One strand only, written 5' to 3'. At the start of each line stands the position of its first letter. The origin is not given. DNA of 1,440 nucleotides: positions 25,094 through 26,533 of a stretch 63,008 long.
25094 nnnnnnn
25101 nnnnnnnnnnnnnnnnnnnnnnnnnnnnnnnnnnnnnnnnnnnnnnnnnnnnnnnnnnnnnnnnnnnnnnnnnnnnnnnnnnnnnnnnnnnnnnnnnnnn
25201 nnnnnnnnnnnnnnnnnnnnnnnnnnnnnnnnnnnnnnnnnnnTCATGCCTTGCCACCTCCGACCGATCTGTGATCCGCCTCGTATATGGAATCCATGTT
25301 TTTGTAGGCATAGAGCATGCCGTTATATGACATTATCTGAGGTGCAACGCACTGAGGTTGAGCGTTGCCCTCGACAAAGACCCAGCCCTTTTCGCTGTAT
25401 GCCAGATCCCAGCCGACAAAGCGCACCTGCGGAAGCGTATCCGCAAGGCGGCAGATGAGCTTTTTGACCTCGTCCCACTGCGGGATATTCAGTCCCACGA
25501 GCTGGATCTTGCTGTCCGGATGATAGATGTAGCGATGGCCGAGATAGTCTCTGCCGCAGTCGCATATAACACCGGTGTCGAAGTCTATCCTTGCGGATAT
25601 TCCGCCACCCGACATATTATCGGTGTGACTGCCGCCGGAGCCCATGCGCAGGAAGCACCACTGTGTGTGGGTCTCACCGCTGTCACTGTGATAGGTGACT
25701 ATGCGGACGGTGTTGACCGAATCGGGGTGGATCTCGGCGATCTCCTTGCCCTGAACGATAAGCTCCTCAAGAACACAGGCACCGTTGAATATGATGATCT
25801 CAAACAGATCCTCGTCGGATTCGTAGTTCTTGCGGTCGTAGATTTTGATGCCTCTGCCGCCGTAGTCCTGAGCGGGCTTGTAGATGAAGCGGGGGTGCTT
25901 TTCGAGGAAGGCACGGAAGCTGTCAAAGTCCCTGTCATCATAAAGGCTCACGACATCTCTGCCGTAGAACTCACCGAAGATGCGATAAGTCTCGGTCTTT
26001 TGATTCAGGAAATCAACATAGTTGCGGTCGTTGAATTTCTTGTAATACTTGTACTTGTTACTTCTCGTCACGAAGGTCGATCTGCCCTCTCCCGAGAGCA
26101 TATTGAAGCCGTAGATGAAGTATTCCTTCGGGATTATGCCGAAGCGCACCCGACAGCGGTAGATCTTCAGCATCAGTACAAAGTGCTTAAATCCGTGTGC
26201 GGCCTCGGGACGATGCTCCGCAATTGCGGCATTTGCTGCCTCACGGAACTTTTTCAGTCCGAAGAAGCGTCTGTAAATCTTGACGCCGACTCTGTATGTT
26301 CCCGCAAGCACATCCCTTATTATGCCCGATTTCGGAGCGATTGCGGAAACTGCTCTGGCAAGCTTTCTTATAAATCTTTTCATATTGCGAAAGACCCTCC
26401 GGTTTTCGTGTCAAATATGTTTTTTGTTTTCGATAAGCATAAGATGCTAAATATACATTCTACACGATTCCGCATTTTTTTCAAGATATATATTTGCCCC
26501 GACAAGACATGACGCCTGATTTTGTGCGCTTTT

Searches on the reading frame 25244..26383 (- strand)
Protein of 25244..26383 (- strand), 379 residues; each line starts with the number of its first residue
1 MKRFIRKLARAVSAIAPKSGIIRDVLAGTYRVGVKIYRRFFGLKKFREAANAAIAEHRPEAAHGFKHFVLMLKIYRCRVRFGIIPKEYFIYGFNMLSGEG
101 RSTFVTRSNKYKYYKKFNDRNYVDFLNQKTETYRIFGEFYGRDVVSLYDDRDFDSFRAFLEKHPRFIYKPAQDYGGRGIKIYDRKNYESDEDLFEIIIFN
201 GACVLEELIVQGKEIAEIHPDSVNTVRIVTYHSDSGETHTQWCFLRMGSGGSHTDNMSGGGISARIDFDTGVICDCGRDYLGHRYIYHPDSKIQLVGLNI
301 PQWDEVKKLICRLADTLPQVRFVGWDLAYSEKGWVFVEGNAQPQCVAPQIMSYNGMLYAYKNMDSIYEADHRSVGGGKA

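Call 3: search_protein_families(library=pfam, proteins=[window:25244-26383:-], max_evalue=0.01)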
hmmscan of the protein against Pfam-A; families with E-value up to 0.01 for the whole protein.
window:25244-26383:- (379 aa): 2 families
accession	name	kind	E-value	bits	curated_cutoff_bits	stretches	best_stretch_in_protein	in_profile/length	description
PF14397.11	ATPgrasp_ST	-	4.9e-48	164.2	31.4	1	111-362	4-275/278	Sugar-transfer associated ATP-grasp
PF14398.11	ATPgrasp_YheCD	-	0.0022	17.7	26.8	0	152-262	37-162/255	YheC/D like ATP-grasp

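Call 4: search_protein_families(library=ncbifam, proteins=[window:25244-26383:-], max_evalue=0.01)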
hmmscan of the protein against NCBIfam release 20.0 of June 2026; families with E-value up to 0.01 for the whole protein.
window:25244-26383:- (379 aa): 1 family
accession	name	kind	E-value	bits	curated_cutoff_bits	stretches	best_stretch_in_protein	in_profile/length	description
TIGR02291.1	rimK_rel_E_lig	hypoth_equivalog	5.3e-13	48.6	314.2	2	203-365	136-291/317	alpha-L-glutamate ligase-like protein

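Call 8: search_solved_structures(query=window:25244-26383:-, max_evalue=1, show_alignments=1)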
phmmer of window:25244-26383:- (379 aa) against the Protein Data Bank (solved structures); distinct sequences matched with E-value up to 1: 1.
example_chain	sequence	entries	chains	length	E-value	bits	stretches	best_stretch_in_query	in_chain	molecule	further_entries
2lem_A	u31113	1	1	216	0.48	12.6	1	272-353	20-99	Apolipoprotein A-I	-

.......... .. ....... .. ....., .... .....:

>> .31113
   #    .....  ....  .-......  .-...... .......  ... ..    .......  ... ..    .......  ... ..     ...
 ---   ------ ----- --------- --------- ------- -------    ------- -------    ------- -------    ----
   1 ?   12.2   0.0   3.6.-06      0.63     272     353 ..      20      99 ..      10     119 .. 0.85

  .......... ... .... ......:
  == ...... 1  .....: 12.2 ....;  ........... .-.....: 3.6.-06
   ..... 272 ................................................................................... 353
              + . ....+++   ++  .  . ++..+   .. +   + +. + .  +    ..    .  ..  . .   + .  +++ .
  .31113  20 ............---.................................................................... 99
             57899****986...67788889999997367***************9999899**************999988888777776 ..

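Call 11: find_homologous_proteins(query=window:25244-26383:-, max_evalue=0.00001)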
Query window:25244-26383:- (379 aa): 127 proteins with E <= 0.00001 among 1448 candidates; the best 120 are listed.
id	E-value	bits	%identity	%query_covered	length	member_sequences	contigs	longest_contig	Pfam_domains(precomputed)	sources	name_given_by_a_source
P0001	5.9e-237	804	89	100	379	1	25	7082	PF14397.12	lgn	-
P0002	6.6e-237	804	88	100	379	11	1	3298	PF14397.12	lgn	-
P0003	7.0e-236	801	88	100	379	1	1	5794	PF14397.12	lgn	-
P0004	5.4e-212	722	80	98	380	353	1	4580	PF14397.12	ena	-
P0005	4.8e-161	554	64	99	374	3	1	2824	PF14397.12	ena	-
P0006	3.0e-160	552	62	98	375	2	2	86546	PF14397.12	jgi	-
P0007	1.6e-159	549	64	98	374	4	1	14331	PF14397.12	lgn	-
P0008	2.8e-159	548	62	98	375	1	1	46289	PF14397.12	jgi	-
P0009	3.0e-159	548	65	98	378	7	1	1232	PF14397.12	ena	-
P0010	4.5e-159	548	63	98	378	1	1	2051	PF14397.12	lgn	-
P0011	2.0e-158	546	62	98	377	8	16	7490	PF14397.12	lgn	-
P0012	3.2e-157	542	62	98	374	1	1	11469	PF14397.12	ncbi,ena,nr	ncbi:MAG: hypothetical protein HUJ66_08495 [Oscillospiraceae bacterium]|nr:hypothetical protein [Osc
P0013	4.9e-154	531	62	95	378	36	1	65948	PF14397.12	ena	-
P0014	4.2e-153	528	59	98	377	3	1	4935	PF14397.12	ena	-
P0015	8.6e-153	527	61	98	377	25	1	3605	PF14397.12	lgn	-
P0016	8.7e-153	527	59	98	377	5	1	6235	PF14397.12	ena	-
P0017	6.7e-150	518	59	100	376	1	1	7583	PF14397.12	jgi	-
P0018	1.5e-139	483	56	98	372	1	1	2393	PF14397.12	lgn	-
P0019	2.2e-139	483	56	98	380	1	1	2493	PF14397.12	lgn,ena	-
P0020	1.7e-138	480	55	99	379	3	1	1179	PF14397.12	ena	-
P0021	5.1e-138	478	58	95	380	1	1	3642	PF14397.12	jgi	-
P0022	9.1e-137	474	55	98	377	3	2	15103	PF14397.12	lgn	-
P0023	1.2e-134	467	65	79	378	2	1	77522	PF14397.12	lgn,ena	-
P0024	2.3e-133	463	61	84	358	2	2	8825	PF14397.12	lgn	-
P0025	2.1e-130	453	54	97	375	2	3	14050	PF14397.12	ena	-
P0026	1.6e-129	450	52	96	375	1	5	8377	PF14397.12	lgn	-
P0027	1.1e-128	448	53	98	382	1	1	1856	PF14397.12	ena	-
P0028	2.4e-128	447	55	91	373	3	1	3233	PF14397.12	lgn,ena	-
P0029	4.1e-128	446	53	98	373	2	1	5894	PF14397.12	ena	-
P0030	4.7e-128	446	52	96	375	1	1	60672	PF14397.12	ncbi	-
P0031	1.2e-126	441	50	99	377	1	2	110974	PF14397.12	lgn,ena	-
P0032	6.9e-126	438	53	96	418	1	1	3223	PF14397.12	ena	-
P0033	8.5e-126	438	53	96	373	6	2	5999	PF14397.12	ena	-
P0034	5.8e-125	435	52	97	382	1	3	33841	PF14397.12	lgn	-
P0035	3.1e-123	430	59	78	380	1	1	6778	PF14397.12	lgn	-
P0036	4.9e-123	429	53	94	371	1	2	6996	PF14397.12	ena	-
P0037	1.1e-122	428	50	99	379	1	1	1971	PF14397.12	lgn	-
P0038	6.6e-122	425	51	97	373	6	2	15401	PF14397.12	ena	-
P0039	7.9e-122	425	50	98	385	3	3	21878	PF14397.12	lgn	-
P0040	7.2e-121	422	51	97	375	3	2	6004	PF14397.12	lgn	-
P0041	7.3e-121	422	53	88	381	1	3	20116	PF14397.12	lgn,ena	-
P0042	2.0e-120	420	50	97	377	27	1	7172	PF14397.12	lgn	-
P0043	2.6e-120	420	57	78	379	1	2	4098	PF14397.12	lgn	-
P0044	3.4e-120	420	50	96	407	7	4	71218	PF14397.12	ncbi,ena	-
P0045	1.2e-119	418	52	91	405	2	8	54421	PF14397.12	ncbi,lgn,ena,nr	ncbi:MAG: hypothetical protein IJR70_07635 [Eubacterium sp.]|nr:hypothetical protein [Eubacterium sp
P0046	5.7e-119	416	57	78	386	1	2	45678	PF14397.12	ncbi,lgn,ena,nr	ncbi:MAG: hypothetical protein IJ731_09410 [Eubacterium sp.]|nr:hypothetical protein [Eubacterium sp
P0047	8.7e-119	415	51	96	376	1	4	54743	PF14397.12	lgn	-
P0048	4.7e-118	413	56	79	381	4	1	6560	PF14397.12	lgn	-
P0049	1.5e-117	411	56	82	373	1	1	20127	PF14397.12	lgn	-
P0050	4.9e-117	409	48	96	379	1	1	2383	PF14397.12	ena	-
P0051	6.5e-117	409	55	80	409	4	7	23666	PF14397.12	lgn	-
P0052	8.4e-116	405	48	97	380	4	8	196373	PF14397.12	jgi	-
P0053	1.9e-115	404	48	97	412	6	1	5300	PF14397.12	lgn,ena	-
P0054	7.6e-115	402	47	97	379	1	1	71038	PF14397.12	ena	-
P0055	1.1e-114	402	46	98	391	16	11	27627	PF14397.12,PF14398.12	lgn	-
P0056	3.1e-114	400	47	98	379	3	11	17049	PF14397.12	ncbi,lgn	ncbi:sugar-transfer associated ATP-grasp domain-containing protein [Enterococcus olivae]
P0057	5.2e-114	399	47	97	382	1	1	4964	PF14397.12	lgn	-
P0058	4.6e-113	396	47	97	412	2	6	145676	PF14397.12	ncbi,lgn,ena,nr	ncbi:MAG: hypothetical protein IJS03_09155 [Eubacterium sp.]|nr:hypothetical protein [Eubacterium sp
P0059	5.5e-113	396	48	95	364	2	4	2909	PF14397.12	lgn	-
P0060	6.0e-113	396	50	93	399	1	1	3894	PF14397.12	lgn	-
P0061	9.1e-113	395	49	96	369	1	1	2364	PF14397.12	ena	-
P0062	1.2e-112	395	48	96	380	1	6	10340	PF14397.12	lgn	-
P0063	7.2e-104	366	51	78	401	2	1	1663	PF14397.12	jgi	jgi:glutathione synthase/RimK-type ligase-like ATP-grasp enzyme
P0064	1.2e-102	362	52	77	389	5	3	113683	PF14397.12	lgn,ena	-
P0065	2.9e-102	361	47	90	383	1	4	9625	PF14397.12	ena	-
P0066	5.7e-102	360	52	77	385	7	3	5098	PF14397.12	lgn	-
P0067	2.3e-90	322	46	76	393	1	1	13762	PF14397.12,PF14398.12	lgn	-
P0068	3.8e-89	317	45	76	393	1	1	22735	PF14397.12,PF14398.12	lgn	-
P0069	1.2e-88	316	45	76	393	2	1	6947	PF14397.12,PF14398.12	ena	-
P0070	1.1e-87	313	40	97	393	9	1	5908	PF14397.12,PF14398.12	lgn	-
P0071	1.9e-87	312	45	76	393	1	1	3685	PF14397.12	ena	-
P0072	5.4e-59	218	41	71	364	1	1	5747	PF14397.12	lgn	-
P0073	3.3e-56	209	41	69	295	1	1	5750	PF14397.12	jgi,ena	-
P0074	4.4e-56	209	41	69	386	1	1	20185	PF14397.12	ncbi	-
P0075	2.8e-55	206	40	74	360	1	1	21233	PF14397.12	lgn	-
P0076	4.3e-55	205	39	73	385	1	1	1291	PF14397.12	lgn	-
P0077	5.7e-55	205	38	73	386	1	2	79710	PF14397.12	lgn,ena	-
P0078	6.1e-55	205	38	73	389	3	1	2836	PF14397.12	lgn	-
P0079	6.5e-55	205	38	73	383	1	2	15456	PF14397.12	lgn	-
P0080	1.0e-54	204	40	69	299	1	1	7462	PF14397.12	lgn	-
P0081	1.2e-54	204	37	77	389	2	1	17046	PF14397.12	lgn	-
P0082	2.2e-54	203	37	74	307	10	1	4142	PF14397.12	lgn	-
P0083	4.9e-54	202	39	73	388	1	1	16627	PF14397.12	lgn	-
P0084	6.8e-54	201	41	69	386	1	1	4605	PF14397.12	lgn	-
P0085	7.5e-54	201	40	69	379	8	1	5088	PF14397.12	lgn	-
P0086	1.5e-53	200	37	77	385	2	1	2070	PF14397.12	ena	-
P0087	1.7e-53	200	38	80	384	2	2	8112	PF14397.12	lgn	-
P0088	3.1e-53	199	38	73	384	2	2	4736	PF14397.12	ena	-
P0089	7.4e-53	198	39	71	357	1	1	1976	PF14397.12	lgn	-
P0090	1.2e-52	197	37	73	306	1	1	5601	PF14397.12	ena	-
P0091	1.2e-52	197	38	69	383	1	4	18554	PF14397.12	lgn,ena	-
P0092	4.1e-52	196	36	83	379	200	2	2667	PF14397.12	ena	-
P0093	4.3e-52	196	38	77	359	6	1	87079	PF14397.12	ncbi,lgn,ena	-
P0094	4.7e-52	195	37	73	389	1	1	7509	PF14397.12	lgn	-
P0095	5.5e-52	195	38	73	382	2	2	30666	PF14397.12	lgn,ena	-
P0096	5.7e-52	195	37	73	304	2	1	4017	PF14397.12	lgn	-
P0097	7.8e-52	195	37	74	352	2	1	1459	PF02955.22,PF14397.12,PF14398.12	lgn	-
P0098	9.2e-52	194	34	89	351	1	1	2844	PF14397.12,PF14398.12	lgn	-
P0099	1.2e-51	194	39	76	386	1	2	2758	PF14397.12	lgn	-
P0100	1.3e-51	194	38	73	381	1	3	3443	PF14397.12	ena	-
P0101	1.6e-51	194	37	73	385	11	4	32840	PF14397.12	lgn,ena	-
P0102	2.2e-51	193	37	73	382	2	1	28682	PF14397.12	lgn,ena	-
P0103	9.0e-51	191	35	78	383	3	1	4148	PF14397.12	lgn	-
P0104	3.9e-50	189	37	71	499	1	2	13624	PF14397.12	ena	-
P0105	1.1e-49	188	35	73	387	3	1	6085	PF14397.12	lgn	-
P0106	3.3e-49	186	37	71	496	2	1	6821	PF14397.12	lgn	-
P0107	5.7e-49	185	39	61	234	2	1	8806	PF14397.12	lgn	-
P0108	1.5e-47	181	35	74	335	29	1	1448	PF14397.12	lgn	-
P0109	1.9e-47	180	38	69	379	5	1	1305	PF14397.12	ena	-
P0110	1.7e-46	177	34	81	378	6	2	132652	PF14397.12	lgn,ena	-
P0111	2.0e-46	177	35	74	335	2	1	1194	PF14397.12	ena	-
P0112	2.0e-45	174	34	81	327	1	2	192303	PF14397.12,PF14398.12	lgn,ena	-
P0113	8.9e-45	171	35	73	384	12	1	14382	PF14397.12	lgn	-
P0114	9.8e-44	168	33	84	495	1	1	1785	PF14397.12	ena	-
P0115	2.2e-42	164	33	74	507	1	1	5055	PF14397.12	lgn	-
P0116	1.6e-40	157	34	72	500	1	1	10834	PF14397.12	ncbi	-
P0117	3.0e-40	157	31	84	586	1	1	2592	PF14397.12,PF14398.12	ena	-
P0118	6.5e-39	152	33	71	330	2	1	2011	PF14397.12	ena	-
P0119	1.7e-38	151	32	73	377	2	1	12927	PF14397.12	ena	-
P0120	1.9e-38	151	29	81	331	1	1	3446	PF14397.12,PF14398.12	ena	-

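Call 12: find_encoding_contigs(protein=P0006, flank=10000, max_places=2)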
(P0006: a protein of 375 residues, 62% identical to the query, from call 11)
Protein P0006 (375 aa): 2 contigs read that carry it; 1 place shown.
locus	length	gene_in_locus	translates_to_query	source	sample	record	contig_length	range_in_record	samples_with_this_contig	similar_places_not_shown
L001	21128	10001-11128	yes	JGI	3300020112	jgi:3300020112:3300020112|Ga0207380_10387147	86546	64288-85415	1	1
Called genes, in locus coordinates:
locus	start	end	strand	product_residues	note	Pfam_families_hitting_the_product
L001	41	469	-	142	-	PF00892:EamA (weak)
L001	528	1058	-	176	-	-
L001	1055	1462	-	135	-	PF03652:RuvX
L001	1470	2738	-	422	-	PF08245:Mur_ligase_M, PF02875:Mur_ligase_C, PF27239:FOL3_C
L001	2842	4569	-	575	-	PF00501:AMP-binding, PF13193:AMP-binding_C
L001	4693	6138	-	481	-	PF00005:ABC_tran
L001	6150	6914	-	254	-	PF01061:ABC2_membrane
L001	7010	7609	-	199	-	-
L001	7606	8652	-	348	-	PF14397:ATPgrasp_ST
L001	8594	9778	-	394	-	PF04464:Glyphos_transf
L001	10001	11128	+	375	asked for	PF14397:ATPgrasp_ST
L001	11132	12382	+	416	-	PF09587:PGA_cap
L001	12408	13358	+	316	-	PF04055:Radical_SAM, PF06463:Mob_synth_C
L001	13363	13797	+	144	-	PF03473:MOSC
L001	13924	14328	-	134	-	-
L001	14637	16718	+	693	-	PF00724:Oxidored_FMN, PF00890:FAD_binding_2 (weak), PF01266:DAO (weak), PF01946:Thi4 (weak), PF03486:HI0933_like (weak), PF07992:Pyr_redox_2, PF13450:NAD_binding_8, PF00070:Pyr_redox, +13 more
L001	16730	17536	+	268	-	PF00106:adh_short, PF13561:adh_short_C2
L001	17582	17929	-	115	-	PF00462:Glutaredoxin (weak), PF03960:ArsC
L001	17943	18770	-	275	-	PF02666:PS_Dcarbxylase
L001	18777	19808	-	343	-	PF03706:LPG_synthase_TM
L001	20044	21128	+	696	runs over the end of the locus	PF12437:GSIII_N, PF00120:Gln-synt_C, PF18318:Gln-synt_C-ter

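Call 13: find_encoding_contigs(protein=P0056, flank=10000, max_places=2)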
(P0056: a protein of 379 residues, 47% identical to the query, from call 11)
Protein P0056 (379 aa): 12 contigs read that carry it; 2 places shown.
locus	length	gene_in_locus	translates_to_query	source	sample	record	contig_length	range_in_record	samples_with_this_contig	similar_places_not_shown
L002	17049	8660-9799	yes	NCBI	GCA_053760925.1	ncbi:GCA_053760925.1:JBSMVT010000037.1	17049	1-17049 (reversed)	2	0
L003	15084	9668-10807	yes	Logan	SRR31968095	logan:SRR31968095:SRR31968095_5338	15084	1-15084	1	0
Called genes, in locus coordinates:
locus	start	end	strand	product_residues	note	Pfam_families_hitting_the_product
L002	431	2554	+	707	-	PF00580:UvrD-helicase, PF09848:SLFN-g3_helicase (faint), PF13245:AAA_19, PF13361:UvrD_C (weak), PF01443:Viral_helicase1, PF13538:UvrD_C_2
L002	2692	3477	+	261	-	PF02798:GST_N (faint), PF13409:GST_N_2 (weak), PF00043:GST_C, PF13410:GST_C_2, PF14497:GST_C_3 (weak)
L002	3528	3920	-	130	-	PF00903:Glyoxalase (faint)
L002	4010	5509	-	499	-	PF08757:CotH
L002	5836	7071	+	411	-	PF00375:SDF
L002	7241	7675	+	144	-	-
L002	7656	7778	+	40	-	-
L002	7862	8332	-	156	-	PF02502:LacAB_rpiB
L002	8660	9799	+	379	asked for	PF14397:ATPgrasp_ST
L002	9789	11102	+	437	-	PF09587:PGA_cap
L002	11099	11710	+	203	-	PF12804:NTP_transf_3 (weak)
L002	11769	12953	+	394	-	PF04464:Glyphos_transf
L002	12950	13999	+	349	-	PF14397:ATPgrasp_ST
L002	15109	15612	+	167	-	PF00271:Helicase_C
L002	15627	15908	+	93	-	-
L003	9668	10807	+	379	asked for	PF14397:ATPgrasp_ST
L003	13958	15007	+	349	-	PF14397:ATPgrasp_ST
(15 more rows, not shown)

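Call 14: find_encoding_contigs(protein=P0052, flank=10000, max_places=2)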
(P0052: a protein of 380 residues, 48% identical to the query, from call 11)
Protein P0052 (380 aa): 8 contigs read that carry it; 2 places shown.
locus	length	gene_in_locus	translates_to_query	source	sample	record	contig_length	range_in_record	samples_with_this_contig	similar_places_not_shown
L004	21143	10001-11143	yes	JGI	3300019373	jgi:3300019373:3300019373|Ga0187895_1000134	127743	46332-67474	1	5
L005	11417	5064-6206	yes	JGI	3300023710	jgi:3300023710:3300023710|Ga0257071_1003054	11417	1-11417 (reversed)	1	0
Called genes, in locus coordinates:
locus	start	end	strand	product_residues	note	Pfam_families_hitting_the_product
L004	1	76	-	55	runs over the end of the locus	-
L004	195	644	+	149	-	-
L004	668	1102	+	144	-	-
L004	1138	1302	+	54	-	-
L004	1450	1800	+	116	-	-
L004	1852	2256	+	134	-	-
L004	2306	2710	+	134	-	-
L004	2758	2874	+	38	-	-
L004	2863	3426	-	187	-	PF13302:Acetyltransf_3, PF00583:Acetyltransf_1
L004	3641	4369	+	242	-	PF04474:DUF554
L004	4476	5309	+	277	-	PF01177:Asp_Glu_race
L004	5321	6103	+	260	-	PF00005:ABC_tran, PF13555:AAA_29 (weak)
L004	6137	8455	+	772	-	PF00041:fn3 (faint), PF01841:Transglut_core, PF21910:GH85_C (faint), PF25833:Fn3_SaeA_3rd (faint), PF25788:Ig_Rha78A_N (faint)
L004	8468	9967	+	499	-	PF01841:Transglut_core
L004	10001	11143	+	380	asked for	PF14397:ATPgrasp_ST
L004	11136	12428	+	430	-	PF09587:PGA_cap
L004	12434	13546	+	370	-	PF04464:Glyphos_transf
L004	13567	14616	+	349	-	PF14397:ATPgrasp_ST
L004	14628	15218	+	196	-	-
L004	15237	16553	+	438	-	PF14397:ATPgrasp_ST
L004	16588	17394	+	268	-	PF01061:ABC2_membrane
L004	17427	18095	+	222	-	PF00072:Response_reg, PF00486:Trans_reg_C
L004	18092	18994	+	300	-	PF02518:HATPase_c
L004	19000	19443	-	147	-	-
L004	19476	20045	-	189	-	-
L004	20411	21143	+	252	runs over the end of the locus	PF00005:ABC_tran, PF13304:AAA_21 (faint)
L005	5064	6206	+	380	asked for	PF14397:ATPgrasp_ST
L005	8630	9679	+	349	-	PF14397:ATPgrasp_ST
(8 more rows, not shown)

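Call 17: find_related_loci(query=A1, collection=genome_contigs, flank=10000)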
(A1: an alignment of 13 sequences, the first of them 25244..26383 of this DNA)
Query A1 (379 aa) in genome_contigs; peptide patterns used: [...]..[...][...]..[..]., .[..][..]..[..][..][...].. (x = any residue, [..] = any of these).
194 stretches matched a pattern; 155 encode a relative of the query (tblastn E <= 1e-3); the best 80 are kept; 80 distinct loci.
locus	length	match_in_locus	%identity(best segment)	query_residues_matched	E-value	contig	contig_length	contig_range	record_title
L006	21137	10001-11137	92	1-379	0e+0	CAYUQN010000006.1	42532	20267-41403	MAG TPA_asm: uncultured Oscillospiraceae bacterium isolate SRP350583_co2_140 genome assembly, contig: NODE_1101_length_4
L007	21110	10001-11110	80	1-371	0e+0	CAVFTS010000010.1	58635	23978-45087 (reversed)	Oscillospiraceae bacterium isolate H07631-L1_cleanbin_000003 genome assembly, contig: Spades_H07631-L1_contig_246, whole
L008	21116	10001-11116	80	8-379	0e+0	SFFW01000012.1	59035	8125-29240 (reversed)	MAG: Clostridiales bacterium isolate W0P44.015 Contig127, whole genome shotgun sequence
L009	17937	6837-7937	63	5-373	1e-160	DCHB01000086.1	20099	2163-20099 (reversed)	MAG TPA_asm: Clostridiales bacterium UBA1763 UBA1763_contig_25205, whole genome shotgun sequence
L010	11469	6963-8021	64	16-370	1e-155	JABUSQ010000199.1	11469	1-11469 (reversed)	MAG: Oscillospiraceae bacterium isolate MAG17 c_000000002444, whole genome shotgun sequence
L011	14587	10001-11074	62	16-375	3e-153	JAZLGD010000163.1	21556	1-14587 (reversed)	MAG: Oscillospiraceae bacterium isolate T1900044999_TA20190061.MAGScoT_cleanbin_000063 SGB_4275_k141_2671346, whole geno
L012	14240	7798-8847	61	16-367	3e-151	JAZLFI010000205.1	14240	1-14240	MAG: Oscillospiraceae bacterium isolate T1900045005_TA20190067.MAGScoT_cleanbin_000024 SGB_4350_k141_1055086, whole geno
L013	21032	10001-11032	55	19-363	3e-129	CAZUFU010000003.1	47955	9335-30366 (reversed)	MAG TPA_asm: uncultured Oscillospiraceae bacterium isolate binchicken_co365_268 genome assembly, contig: NODE_415_length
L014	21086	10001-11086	52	1-363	1e-128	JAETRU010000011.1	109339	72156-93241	MAG: Eubacterium sp. isolate S30_Bin6 scaffold_424, whole genome shotgun sequence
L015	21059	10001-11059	54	10-363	2e-126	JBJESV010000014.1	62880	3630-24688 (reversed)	MAG: Emergencia sp. isolate PUUB37_bin.033 NODE_153_length_62880_cov_23.903351, whole genome shotgun sequence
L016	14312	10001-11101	51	1-368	4e-124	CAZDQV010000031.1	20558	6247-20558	MAG TPA_asm: uncultured Oscillospiraceae bacterium isolate binchicken_co354_198 genome assembly, contig: NODE_2637_lengt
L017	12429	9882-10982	51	1-368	2e-123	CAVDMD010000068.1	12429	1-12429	bacterium isolate G02651-L1_cleanbin_000001 genome assembly, contig: Spades_G02651-L1_contig_3286, whole genome shotgun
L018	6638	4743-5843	51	1-368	6e-123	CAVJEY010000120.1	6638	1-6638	Christensenellaceae bacterium Phil1 isolate H07681-L1_cleanbin_000023 genome assembly, contig: Spades_H07681-L1_contig_7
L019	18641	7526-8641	80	8-379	0e+0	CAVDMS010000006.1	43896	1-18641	Bacteroidaceae bacterium isolate H07670-L1_cleanbin_000018 genome assembly, contig: Spades_H07670-L1_contig_389, whole g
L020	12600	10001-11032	52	25-369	1e-121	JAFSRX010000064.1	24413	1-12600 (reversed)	MAG: Eubacterium sp. isolate RGIG3418 Goat_Reticulum.Co__c1968673, whole genome shotgun sequence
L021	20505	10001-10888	57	74-369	4e-121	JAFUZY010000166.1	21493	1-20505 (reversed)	MAG: Eubacterium sp. isolate RGIG4979 Roe_deer_Rumen-5__c511518, whole genome shotgun sequence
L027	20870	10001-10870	52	74-363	8e-101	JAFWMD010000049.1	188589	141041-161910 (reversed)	MAG: Mogibacterium sp. isolate RGIG5865 Sheep_Jejunum-2__c180391, whole genome shotgun sequence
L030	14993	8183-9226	34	26-373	3e-65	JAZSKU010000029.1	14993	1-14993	MAG: Bacilli bacterium isolate T1900044559_TS20190025.MAGScoT_cleanbin_000027 SGB_353_k141_362066, whole genome shotgun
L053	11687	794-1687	36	70-363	8e-57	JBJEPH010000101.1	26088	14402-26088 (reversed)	MAG: Eubacterium sp. isolate PUUB23_bin.021 NODE_901_length_26088_cov_15.075404, whole genome shotgun sequence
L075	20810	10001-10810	34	81-350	1e-53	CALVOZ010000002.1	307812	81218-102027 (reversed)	MAG: uncultured Bacilli bacterium isolate BRZ_CP__bin63 genome assembly, contig: BRZ_CP__NODE_21_length_307812_cov_35.11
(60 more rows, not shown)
